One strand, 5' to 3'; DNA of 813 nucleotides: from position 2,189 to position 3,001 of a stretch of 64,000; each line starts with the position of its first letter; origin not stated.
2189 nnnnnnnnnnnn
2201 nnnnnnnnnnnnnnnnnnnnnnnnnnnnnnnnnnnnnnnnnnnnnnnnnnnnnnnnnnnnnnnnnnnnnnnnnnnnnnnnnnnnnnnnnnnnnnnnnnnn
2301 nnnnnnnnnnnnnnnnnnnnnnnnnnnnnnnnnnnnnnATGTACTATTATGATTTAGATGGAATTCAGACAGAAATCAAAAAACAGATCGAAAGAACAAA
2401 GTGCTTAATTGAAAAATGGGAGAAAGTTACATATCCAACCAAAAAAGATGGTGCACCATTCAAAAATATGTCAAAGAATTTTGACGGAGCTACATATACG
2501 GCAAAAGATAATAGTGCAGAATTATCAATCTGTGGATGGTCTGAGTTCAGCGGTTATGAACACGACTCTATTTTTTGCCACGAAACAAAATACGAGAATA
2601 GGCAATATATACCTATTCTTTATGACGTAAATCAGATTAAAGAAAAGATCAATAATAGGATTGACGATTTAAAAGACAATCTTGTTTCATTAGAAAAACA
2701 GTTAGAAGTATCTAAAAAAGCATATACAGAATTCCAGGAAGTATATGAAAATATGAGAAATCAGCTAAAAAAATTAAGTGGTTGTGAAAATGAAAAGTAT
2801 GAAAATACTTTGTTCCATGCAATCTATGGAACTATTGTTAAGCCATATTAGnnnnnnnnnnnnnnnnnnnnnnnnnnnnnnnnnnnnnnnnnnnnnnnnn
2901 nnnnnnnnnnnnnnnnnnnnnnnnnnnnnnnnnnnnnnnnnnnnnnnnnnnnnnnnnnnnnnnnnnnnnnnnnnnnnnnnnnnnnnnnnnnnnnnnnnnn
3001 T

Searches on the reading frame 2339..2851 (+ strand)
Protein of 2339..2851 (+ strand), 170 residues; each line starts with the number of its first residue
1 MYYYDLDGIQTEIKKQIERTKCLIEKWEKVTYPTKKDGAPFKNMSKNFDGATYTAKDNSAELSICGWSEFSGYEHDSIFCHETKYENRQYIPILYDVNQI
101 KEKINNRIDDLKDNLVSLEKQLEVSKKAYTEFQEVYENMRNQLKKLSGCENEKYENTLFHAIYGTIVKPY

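Call 11: search_protein_families(library=pfam, proteins=[window:2339-2851:+], max_evalue=0.01)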
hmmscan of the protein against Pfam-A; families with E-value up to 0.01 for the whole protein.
window:2339-2851:+ (170 aa): 4 families
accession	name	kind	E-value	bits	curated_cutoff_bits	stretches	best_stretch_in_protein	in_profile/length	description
PF09325.15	Vps5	-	0.00061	19.9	27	0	105-160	30-85/236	Vps5 C terminal like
PF09177.16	STX6_10_61_N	-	0.0011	19.9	29.4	0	10-62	7-60/99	Syntaxin 6/10/61, N-terminal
PF06160.17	EzrA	-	0.0019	17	39.6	1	101-148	346-393/557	Septation ring formation regulator, EzrA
PF07544.18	Med9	-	0.0095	16.4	26.9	0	91-151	3-64/80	RNA polymerase II transcription mediator complex subunit 9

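Call 12: search_protein_families(library=phrogs, proteins=[window:2339-2851:+], max_evalue=0.001)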
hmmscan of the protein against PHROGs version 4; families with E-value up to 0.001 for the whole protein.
window:2339-2851:+ (170 aa): 0 families
